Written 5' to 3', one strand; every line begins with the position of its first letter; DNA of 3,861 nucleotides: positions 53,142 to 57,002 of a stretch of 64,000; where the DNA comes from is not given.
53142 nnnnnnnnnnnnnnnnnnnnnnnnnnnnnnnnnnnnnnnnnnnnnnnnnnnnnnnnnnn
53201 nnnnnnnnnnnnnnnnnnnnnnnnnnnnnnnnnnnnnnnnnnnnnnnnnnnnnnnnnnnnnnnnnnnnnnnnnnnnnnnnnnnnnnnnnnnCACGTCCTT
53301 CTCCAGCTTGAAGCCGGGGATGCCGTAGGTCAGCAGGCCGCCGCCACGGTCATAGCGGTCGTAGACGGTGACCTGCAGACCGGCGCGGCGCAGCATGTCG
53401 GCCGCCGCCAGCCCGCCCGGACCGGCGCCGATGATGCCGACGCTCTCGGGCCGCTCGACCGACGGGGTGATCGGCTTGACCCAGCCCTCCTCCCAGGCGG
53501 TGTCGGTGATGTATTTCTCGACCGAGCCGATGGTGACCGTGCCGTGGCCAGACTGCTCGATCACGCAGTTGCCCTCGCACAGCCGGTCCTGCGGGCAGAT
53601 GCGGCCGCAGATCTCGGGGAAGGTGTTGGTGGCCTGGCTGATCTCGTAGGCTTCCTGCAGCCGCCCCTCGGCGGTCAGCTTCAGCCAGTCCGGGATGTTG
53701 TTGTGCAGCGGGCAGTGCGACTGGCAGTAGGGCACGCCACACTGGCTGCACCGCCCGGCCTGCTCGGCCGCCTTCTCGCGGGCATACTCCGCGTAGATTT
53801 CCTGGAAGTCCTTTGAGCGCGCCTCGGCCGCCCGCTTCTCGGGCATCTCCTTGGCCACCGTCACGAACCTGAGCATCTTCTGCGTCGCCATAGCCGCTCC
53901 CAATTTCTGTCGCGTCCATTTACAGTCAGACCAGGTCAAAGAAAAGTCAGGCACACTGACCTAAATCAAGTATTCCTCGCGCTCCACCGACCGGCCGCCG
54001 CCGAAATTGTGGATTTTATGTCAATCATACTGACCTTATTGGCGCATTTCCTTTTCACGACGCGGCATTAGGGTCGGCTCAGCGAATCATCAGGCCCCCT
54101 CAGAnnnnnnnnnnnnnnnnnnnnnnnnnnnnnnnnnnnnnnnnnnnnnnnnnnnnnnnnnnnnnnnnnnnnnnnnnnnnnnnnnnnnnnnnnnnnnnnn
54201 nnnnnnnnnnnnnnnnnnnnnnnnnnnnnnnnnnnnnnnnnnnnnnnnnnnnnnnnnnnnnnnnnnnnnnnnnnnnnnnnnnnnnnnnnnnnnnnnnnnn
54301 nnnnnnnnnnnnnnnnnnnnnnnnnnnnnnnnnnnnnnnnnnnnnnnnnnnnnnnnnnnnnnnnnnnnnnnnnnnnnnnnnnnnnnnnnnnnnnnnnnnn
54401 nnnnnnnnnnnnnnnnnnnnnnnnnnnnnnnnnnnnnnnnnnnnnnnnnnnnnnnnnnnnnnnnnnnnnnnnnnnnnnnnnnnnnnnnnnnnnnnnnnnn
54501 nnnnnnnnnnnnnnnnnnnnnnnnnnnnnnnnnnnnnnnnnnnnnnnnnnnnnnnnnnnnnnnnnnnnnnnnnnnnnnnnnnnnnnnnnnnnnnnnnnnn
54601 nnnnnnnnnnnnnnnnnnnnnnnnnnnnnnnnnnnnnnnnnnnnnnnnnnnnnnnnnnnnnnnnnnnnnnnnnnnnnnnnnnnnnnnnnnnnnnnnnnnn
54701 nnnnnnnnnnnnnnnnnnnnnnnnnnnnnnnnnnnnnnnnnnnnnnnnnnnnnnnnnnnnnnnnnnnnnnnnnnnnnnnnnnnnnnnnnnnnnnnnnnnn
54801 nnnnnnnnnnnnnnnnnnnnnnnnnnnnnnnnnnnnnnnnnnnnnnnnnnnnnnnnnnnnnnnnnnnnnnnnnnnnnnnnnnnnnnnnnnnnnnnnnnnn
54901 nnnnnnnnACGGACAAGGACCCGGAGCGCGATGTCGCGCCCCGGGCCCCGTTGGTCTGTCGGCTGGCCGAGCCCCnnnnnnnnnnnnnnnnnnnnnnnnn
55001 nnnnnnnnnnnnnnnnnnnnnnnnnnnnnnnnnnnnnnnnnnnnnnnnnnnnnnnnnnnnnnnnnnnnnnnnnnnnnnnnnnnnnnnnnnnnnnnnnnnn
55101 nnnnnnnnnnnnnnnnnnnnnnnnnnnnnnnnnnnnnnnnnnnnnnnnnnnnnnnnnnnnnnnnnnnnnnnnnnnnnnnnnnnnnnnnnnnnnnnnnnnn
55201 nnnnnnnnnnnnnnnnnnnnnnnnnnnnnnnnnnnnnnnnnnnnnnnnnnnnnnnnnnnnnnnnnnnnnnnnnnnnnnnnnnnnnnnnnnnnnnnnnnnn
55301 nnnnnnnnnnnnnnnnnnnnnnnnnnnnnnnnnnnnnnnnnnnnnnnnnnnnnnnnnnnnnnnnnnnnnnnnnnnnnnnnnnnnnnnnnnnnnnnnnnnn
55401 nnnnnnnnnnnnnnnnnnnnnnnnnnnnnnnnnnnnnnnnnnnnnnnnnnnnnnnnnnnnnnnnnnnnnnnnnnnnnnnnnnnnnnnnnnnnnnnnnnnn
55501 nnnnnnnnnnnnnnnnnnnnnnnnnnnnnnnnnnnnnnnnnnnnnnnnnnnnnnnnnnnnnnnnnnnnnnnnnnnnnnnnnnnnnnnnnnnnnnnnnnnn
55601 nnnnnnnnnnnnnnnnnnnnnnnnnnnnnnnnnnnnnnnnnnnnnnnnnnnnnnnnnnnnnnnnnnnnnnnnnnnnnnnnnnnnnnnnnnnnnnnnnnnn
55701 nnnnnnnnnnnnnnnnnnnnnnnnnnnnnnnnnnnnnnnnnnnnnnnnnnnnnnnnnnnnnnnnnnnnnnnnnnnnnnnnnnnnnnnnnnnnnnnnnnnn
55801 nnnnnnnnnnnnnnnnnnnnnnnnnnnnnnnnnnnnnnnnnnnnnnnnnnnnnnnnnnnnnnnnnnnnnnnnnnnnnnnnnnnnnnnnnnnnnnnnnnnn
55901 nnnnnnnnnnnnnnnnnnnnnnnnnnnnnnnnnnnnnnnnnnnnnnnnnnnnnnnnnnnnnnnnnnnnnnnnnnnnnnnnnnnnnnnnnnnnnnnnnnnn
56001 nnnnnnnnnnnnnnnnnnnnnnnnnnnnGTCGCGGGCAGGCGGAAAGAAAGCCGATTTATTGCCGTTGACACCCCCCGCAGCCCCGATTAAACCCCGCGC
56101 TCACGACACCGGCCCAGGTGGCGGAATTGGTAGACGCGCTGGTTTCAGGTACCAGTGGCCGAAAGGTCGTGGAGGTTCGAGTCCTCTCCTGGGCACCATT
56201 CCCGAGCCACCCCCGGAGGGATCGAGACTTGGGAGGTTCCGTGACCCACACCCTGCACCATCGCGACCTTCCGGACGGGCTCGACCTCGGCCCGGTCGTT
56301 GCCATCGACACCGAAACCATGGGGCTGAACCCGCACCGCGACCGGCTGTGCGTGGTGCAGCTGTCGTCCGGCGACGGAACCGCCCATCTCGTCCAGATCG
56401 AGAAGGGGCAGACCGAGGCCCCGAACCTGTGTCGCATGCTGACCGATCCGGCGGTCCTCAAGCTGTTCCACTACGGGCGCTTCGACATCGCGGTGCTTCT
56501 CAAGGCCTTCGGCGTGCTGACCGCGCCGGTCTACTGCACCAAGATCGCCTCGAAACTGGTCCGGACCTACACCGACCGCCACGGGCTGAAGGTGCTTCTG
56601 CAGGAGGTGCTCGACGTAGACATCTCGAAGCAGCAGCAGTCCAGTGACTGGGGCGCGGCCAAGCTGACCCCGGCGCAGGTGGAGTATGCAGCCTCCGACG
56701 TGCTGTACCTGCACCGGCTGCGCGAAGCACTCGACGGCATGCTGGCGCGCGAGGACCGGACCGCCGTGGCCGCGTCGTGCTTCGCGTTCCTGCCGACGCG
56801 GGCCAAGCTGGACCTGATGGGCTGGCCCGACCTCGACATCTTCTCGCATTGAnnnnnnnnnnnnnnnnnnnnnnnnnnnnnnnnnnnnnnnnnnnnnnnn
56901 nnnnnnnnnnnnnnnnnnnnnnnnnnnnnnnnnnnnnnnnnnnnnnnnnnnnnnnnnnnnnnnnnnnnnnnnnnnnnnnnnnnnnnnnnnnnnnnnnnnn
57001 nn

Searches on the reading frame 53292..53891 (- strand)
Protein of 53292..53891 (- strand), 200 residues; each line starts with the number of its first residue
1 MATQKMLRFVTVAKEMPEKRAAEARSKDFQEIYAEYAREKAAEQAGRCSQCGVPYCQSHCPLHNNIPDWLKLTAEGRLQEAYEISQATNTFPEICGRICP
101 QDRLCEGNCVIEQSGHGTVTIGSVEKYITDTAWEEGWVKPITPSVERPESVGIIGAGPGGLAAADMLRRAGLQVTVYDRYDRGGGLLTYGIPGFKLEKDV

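Call 45: find_related_loci(query=window:53292-53891:-, collection=genome_contigs, flank=2500)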
Query window:53292-53891:- (200 aa) in genome_contigs; peptide patterns used: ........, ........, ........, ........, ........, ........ (x = any residue, [..] = any of these).
600 stretches matched a pattern (row limit reached: there are more); 585 encode a relative of the query (tblastn E <= 1e-3); the best 80 are kept; 80 distinct loci.
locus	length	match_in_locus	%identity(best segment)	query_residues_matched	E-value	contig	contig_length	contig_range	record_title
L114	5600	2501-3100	88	1-200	2e-122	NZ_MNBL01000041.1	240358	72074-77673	Nioella sediminis strain JS7-11 contig41, whole genome shotgun sequence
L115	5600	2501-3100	86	1-200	1e-122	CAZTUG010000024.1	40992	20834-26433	MAG TPA_asm: uncultured Roseicyclus sp. isolate SRP118108_co3_129 genome assembly, contig: NODE_274_length_40992_cov_7.5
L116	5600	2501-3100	84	1-200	7e-118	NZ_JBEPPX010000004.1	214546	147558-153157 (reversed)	Roseovarius sp. MBR-78 Ga0505396_04, whole genome shotgun sequence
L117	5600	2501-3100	90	1-200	5e-118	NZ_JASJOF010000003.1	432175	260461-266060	Roseicyclus marinus strain CCMM001 NODE_3_length_432235_cov_57.037680, whole genome shotgun sequence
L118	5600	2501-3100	82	1-200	6e-117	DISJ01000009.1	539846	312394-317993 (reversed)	MAG TPA_asm: Rhodobacteraceae bacterium UBA6213 UBA6213_contig_2666, whole genome shotgun sequence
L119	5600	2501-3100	84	1-200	2e-116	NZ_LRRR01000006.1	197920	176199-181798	Pararhodobacter sp. CCB-MM2 scaffold6, whole genome shotgun sequence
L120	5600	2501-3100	83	1-200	2e-116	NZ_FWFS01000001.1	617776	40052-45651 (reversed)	Aquimixticola soesokkakensis strain CECT 8620, whole genome shotgun sequence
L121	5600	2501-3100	84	1-200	3e-116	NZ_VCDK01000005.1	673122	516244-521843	Shimia ponticola strain WX04 contig5, whole genome shotgun sequence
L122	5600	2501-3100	89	1-200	5e-116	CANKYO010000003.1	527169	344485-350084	uncultured Rhodobacteraceae bacterium isolate 2-733-G.fasta genome assembly, contig: NODE_3, whole genome shotgun sequen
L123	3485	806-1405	89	1-200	1e-117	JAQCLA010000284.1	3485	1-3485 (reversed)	MAG: Proteobacteria bacterium isolate casp40-mb.90 NODE_60296_length_3485_cov_0.139398, whole genome shotgun sequence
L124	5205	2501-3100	88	1-200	3e-115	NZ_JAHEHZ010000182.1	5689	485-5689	MAG: Roseobacter sp. isolate Ww482 NODE_51914_length_5689_cov_5.207076, whole genome shotgun sequence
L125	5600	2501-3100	81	1-200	2e-115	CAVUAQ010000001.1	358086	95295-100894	MAG: uncultured Alphaproteobacteria bacterium isolate MFD01721.bin.3.116 genome assembly, contig: contig_1037, whole gen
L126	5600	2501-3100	88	1-200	7e-115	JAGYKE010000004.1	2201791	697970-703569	MAG: Aestuariivita sp. isolate M30B59 contig_665, whole genome shotgun sequence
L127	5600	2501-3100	88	1-200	2e-114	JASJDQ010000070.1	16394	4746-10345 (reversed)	MAG: Paracoccaceae bacterium isolate MO_188.B57 MO_188.c_3255, whole genome shotgun sequence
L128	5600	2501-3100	87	1-200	3e-114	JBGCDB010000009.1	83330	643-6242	MAG: Roseobacter sp. isolate SGMAG-89 contig9, whole genome shotgun sequence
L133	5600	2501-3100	88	1-200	2e-113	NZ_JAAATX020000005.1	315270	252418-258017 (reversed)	Rhodobacter amnigenus strain HSP-20 contig00005, whole genome shotgun sequence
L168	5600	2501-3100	85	1-200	2e-111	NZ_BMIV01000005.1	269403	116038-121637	Paracoccus acridae strain CGMCC 1.15419 sequence005, whole genome shotgun sequence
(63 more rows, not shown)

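Call 69: search_protein_families(library=pfam, proteins=[L168:1572-2345:+, L133:1560-2333:+, L168:397-1545:+], max_evalue=0.00001)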
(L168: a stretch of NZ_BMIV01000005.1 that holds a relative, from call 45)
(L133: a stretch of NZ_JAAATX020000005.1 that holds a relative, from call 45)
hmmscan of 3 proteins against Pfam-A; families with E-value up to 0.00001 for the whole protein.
L168:1572-2345:+ (258 aa): 1 family
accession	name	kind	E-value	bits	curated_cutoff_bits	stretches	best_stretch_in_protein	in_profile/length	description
PF02673.24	BacA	-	3.7e-78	263.2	33.4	1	1-248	3-256/257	Bacitracin resistance protein BacA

L133:1560-2333:+ (258 aa): 1 family
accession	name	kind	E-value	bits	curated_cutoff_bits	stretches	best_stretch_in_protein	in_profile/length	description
PF02673.24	BacA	-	3.8e-75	253.4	33.4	1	1-248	3-256/257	Bacitracin resistance protein BacA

L168:397-1545:+ (382 aa): 5 families
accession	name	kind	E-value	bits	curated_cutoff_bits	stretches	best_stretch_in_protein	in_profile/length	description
PF01370.27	Epimerase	-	1.2e-14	54.8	20.9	1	59-266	1-240/240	NAD dependent epimerase/dehydratase family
PF13460.12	NAD_binding_10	-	3e-14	53.7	27.2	1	63-207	1-145/184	NAD(P)H-binding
PF01073.25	3Beta_HSD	-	2.2e-12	47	22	1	61-174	2-119/280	3-beta hydroxysteroid dehydrogenase/isomerase family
PF04321.23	RmlD_sub_bind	-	9.9e-11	41.7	27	1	59-285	3-232/287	RmlD substrate binding domain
PF05368.20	NmrA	-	4e-09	36.9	27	1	56-175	2-110/298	NmrA-like family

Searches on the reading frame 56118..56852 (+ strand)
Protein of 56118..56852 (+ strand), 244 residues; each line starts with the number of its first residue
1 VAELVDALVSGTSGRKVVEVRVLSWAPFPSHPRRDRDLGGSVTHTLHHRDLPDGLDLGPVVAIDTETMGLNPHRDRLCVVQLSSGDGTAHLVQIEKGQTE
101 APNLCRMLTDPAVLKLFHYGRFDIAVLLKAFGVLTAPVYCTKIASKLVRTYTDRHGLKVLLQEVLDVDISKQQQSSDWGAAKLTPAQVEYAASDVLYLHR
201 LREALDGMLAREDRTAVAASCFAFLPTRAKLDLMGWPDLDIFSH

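Call 7: search_protein_families(library=pfam, proteins=[window:56118-56852:+])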
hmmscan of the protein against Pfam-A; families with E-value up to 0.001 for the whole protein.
window:56118-56852:+ (244 aa): 2 families
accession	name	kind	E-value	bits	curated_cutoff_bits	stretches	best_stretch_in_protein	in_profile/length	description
PF01612.26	DNA_pol_A_exo1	-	4.9e-39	134.3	23.6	1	59-209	21-172/173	3'-5' exonuclease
PF13482.12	RNase_H_2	-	8.4e-05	23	22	1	63-132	3-80/165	RNase_H superfamily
